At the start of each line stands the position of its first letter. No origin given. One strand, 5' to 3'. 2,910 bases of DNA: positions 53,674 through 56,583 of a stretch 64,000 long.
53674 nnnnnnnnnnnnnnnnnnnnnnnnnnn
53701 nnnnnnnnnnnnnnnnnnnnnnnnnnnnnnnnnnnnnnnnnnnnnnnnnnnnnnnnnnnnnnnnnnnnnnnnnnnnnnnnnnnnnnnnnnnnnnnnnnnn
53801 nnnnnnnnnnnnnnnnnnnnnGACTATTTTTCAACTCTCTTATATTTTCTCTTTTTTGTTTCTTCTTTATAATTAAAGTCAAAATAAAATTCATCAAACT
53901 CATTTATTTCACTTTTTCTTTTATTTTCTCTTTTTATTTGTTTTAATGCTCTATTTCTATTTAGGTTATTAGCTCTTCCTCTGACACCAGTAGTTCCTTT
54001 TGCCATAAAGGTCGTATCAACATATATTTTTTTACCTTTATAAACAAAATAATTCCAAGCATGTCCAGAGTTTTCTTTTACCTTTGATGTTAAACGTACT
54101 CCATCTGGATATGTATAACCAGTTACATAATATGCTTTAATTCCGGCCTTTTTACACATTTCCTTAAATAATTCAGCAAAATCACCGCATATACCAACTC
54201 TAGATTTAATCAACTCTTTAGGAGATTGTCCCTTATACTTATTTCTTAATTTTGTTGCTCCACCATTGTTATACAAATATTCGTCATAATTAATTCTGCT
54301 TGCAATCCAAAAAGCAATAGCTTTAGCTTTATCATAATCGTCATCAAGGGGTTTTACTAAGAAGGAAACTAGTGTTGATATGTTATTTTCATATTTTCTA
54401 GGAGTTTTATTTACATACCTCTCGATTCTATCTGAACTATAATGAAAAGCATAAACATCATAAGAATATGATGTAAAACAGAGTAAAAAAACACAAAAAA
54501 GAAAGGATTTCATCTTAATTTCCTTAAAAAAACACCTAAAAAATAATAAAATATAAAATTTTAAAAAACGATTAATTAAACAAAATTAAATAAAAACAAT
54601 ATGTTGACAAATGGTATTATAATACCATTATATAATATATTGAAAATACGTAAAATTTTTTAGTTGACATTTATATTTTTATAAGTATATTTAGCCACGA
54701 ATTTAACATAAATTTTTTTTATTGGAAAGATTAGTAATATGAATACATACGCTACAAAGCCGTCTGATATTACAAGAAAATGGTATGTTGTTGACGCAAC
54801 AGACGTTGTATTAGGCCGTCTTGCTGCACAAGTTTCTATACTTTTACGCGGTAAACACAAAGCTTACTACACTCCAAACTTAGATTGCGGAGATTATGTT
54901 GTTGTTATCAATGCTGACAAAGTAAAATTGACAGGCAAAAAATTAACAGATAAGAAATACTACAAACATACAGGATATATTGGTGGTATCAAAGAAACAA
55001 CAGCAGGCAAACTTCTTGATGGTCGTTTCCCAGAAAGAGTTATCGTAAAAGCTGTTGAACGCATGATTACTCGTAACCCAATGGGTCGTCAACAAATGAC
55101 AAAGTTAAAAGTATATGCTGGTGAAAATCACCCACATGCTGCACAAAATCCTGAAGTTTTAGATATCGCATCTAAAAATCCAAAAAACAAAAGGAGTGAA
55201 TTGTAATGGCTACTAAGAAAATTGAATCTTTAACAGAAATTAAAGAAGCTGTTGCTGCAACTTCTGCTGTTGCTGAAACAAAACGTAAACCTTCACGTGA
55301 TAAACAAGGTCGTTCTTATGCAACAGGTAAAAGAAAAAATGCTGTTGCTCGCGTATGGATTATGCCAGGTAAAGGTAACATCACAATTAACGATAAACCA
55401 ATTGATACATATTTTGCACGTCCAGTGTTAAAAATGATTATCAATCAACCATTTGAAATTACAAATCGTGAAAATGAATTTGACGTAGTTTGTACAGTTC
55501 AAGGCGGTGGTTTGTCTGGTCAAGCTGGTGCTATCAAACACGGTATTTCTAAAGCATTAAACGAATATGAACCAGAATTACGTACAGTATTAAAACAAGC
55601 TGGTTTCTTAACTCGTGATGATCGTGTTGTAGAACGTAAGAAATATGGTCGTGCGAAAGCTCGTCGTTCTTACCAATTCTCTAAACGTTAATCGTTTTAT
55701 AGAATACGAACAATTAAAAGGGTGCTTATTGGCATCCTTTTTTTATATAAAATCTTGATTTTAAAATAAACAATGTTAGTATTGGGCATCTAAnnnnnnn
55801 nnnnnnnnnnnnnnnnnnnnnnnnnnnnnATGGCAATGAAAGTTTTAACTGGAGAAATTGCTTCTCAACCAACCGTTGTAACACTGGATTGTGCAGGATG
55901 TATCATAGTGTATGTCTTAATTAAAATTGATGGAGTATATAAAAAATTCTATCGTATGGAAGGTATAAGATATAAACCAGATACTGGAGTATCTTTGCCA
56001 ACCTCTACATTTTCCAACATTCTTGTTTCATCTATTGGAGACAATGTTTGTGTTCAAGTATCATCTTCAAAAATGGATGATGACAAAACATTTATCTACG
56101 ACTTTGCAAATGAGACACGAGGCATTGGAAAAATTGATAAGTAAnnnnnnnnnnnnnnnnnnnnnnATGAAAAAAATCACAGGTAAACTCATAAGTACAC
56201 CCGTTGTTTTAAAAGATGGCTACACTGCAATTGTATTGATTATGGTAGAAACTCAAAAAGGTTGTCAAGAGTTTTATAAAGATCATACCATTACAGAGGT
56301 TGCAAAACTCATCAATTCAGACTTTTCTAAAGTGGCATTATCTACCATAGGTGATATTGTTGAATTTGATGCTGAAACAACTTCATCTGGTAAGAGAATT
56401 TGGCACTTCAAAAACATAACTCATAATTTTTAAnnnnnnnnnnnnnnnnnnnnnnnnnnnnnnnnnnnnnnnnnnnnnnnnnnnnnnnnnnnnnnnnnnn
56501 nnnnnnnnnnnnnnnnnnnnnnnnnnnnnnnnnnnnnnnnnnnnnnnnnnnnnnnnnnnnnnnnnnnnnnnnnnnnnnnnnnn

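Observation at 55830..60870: Five-gene orphan block after rplM-rpsI: two small paralogs, a 143-aa protein and two ~600-aa helical-repeat paralogs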

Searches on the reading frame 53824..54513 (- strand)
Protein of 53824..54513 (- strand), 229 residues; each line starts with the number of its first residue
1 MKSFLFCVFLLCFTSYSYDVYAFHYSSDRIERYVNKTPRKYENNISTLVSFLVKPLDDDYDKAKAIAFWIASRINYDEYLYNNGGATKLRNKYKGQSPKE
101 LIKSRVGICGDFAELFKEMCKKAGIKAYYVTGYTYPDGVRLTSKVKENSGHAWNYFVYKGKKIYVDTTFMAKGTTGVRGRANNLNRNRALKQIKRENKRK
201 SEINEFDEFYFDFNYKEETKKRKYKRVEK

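Call 3: search_protein_families(library=pfam, proteins=[window:53824-54513:-], max_evalue=1)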
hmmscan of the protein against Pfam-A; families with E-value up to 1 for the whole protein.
window:53824-54513:- (229 aa): 3 families
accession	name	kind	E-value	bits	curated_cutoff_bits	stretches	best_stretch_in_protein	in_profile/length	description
PF01841.26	Transglut_core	-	2.1e-17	63.8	23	1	53-160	8-100/108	Transglutaminase-like superfamily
PF04473.18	DUF553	-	2.2e-09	37.4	20.5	1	58-135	14-90/140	Transglutaminase-like domain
PF04622.18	ERG2_Sigma1R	-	0.01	15.7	21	1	9-86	10-80/210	ERG2 and Sigma1 receptor like protein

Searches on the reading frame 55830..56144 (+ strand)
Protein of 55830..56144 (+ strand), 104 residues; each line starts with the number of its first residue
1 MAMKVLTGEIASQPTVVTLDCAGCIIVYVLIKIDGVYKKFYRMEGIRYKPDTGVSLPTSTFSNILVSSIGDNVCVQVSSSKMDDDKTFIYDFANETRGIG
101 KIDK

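Call 3: search_protein_families(library=pfam, proteins=[window:55830-56144:+], max_evalue=1)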
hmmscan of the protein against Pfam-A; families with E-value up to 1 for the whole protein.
window:55830-56144:+ (104 aa): 0 families

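Call 4: search_protein_families(library=ncbifam, proteins=[window:55830-56144:+], max_evalue=1)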
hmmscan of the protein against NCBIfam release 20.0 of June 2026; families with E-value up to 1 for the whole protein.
window:55830-56144:+ (104 aa): 0 families

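Call 9: list_cluster_members(proteins=[window:55830-56144:+, window:56167-56433:+, window:56585-57016:+, window:57061-58869:-, window:59004-60791:-, window:54739-55206:+, window:60989-61951:+])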
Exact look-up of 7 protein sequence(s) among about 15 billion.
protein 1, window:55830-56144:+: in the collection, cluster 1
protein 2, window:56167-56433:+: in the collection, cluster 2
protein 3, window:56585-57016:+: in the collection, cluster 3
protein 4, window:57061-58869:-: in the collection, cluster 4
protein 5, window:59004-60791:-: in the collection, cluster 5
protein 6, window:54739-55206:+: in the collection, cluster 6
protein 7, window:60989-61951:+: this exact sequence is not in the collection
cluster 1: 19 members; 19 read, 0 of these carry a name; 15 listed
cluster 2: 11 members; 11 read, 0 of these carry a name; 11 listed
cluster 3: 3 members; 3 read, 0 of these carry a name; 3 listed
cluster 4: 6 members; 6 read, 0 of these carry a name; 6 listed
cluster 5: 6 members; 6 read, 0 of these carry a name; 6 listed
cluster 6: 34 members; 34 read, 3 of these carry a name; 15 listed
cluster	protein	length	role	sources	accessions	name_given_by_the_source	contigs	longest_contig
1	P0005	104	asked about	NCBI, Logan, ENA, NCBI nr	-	-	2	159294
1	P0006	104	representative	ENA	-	-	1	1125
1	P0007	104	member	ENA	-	-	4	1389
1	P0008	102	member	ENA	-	-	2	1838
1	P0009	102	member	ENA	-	-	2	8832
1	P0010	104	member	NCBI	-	-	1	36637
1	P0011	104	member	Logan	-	-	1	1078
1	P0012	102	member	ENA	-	-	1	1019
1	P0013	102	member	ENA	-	-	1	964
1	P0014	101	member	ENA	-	-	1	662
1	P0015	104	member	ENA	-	-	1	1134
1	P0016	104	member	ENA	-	-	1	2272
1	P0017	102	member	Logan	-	-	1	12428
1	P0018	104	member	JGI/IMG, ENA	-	-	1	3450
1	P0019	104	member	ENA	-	-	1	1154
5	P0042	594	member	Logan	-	-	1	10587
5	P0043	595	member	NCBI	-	-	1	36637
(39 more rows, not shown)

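Call 23: search_protein_families(library=phrogs, proteins=[window:55830-56144:+], max_evalue=1)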
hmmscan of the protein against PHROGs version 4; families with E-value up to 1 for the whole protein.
window:55830-56144:+ (104 aa): 0 families

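Call 24: search_protein_families(library=padloc, proteins=[window:55830-56144:+], max_evalue=1)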
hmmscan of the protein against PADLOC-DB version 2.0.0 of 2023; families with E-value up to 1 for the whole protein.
window:55830-56144:+ (104 aa): 0 families

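Call 60: find_encoding_contigs(protein=P0043, flank=10000, max_places=2)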
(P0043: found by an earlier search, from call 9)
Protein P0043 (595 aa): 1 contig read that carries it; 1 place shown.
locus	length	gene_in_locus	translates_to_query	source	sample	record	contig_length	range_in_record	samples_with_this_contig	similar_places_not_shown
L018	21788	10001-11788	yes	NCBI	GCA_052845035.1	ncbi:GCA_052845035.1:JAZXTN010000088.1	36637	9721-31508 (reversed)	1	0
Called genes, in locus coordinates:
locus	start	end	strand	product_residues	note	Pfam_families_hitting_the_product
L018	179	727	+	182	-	-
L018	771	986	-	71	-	-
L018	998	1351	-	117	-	-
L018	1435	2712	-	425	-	-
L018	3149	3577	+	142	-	PF02502:LacAB_rpiB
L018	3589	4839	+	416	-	PF00464:SHMT, PF00155:Aminotran_1_2 (weak)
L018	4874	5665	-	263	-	PF01182:Glucosamine_iso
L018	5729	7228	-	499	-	PF13231:PMT_2 (weak)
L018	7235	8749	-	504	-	-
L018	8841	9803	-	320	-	-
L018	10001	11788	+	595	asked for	-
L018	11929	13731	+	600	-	-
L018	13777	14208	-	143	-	-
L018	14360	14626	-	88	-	-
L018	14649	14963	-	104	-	-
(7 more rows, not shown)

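Call 61: find_encoding_contigs(protein=P0042, flank=10000, max_places=2)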
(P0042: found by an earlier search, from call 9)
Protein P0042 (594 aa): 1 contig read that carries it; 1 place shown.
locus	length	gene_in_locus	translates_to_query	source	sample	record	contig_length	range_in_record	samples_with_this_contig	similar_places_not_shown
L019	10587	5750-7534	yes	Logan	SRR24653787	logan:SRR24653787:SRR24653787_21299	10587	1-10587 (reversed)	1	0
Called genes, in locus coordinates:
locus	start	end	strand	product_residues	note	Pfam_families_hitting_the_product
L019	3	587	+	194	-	?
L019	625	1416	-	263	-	PF01182:Glucosamine_iso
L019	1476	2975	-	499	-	PF13231:PMT_2 (weak)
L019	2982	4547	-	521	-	-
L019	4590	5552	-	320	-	-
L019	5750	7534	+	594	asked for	-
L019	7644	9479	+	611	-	-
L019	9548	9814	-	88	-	-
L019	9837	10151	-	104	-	-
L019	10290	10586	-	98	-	?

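Call 68: search_solved_structures(query=A6, max_evalue=10, show_alignments=2)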
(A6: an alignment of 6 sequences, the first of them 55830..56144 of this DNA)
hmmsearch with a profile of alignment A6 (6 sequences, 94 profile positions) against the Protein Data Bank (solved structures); distinct sequences matched with E-value up to 10: 7.
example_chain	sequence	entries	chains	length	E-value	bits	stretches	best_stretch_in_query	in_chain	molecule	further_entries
8q82_A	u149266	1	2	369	0.095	16.2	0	5-27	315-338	Photorhabdus luminescens subsp. laumondii TTO1 complete genome segment 3/17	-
8h8a_B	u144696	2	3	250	0.3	14.6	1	25-76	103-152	C-terminal peptide from Putative Rhs-family protein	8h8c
5v0m_A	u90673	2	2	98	0.95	13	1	33-78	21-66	Type IV pilin protein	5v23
6t96_A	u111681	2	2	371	1.2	12.7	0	4-20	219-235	Lectin PLL3 | Photorhabdus luminescens subsp. laumondii TTO1 complete genome segment 3/17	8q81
5c9o_A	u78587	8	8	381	1.9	12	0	4-41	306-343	PLL lectin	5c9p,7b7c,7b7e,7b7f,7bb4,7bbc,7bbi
5c9l_A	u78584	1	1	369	2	12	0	4-40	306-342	PLL lectin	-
8h8b_A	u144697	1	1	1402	2.1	11.9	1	25-75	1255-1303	Putative Rhs-family protein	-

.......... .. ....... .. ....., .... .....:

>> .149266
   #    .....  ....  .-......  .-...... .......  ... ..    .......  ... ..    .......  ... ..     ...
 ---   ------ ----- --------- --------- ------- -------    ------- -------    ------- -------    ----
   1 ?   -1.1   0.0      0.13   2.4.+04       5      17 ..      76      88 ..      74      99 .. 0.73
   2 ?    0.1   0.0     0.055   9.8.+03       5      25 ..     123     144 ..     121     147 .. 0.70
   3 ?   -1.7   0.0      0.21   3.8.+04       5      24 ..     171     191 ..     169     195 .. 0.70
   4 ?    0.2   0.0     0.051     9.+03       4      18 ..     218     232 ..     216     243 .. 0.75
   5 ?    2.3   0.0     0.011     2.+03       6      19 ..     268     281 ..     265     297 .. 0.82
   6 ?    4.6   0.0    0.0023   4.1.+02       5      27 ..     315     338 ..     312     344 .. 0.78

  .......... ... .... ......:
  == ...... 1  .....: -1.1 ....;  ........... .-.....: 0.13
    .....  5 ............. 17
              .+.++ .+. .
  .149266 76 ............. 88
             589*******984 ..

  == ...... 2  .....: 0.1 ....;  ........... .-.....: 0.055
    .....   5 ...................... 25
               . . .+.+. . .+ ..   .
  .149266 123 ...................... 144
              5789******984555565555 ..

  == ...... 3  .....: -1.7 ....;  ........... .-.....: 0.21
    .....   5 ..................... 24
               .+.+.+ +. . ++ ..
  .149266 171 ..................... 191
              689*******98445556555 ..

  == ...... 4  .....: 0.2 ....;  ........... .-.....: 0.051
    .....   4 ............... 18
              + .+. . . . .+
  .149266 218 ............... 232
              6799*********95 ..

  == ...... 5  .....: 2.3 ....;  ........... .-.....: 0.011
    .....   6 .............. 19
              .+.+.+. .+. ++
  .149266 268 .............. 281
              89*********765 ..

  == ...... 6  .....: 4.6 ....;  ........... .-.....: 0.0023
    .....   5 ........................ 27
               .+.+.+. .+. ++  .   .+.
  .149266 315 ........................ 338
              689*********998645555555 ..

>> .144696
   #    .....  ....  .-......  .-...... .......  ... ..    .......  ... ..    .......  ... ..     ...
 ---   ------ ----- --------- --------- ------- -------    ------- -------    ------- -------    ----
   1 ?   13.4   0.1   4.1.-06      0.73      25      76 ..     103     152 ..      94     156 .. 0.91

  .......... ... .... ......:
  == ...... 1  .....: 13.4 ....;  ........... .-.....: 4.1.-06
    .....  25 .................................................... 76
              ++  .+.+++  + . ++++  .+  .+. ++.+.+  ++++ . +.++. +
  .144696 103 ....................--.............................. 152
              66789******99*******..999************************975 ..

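Call 91: find_related_loci(query=A6, collection=viral_contigs, flank=8000)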
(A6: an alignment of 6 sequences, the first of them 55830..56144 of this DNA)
Query A6 (104 aa) in viral_contigs; peptide patterns used: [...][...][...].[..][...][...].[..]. (x = any residue, [..] = any of these).
30 stretches matched a pattern, but none encodes a relative of the query by tblastn (E <= 1e-3).

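Call 93: find_related_loci(query=window:55830-56144:+, collection=genome_contigs, flank=6000)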
Query window:55830-56144:+ (104 aa) in genome_contigs; peptide patterns used: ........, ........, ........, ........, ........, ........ (x = any residue, [..] = any of these).
157 stretches matched a pattern, but none encodes a relative of the query by tblastn (E <= 1e-3).

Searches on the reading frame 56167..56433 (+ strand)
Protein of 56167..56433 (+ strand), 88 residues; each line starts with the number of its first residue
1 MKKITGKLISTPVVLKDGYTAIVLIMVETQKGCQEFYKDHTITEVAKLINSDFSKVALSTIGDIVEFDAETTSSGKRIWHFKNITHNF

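Call 3: search_protein_families(library=pfam, proteins=[window:56167-56433:+], max_evalue=1)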
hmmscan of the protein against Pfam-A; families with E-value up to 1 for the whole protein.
window:56167-56433:+ (88 aa): 1 family
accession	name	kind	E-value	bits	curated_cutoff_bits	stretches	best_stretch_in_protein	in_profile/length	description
PF14308.11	DnaJ-X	-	0.0014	18.6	29.4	1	26-87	19-80/203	X-domain of DnaJ-containing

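Call 4: search_protein_families(library=ncbifam, proteins=[window:56167-56433:+], max_evalue=1)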
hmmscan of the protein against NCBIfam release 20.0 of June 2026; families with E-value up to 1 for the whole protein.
window:56167-56433:+ (88 aa): 1 family
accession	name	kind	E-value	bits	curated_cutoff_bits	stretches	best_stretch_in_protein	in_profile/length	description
NF010712.0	PRK14114.1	equivalog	0.09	12.2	327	1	17-73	8-64/241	1-(5-phosphoribosyl)-5-((5-phosphoribosylamino)methylideneamino)imidazole-4-carboxamide isomerase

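Call 23: search_protein_families(library=phrogs, proteins=[window:56167-56433:+], max_evalue=1)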
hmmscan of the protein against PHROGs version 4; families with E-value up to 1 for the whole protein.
window:56167-56433:+ (88 aa): 1 family
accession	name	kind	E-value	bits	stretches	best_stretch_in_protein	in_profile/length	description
phrog_28844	-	unknown function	0.13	13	1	32-67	107-142/194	-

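Call 24: search_protein_families(library=padloc, proteins=[window:56167-56433:+], max_evalue=1)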
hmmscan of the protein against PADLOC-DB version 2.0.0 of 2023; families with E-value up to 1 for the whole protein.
window:56167-56433:+ (88 aa): 0 families
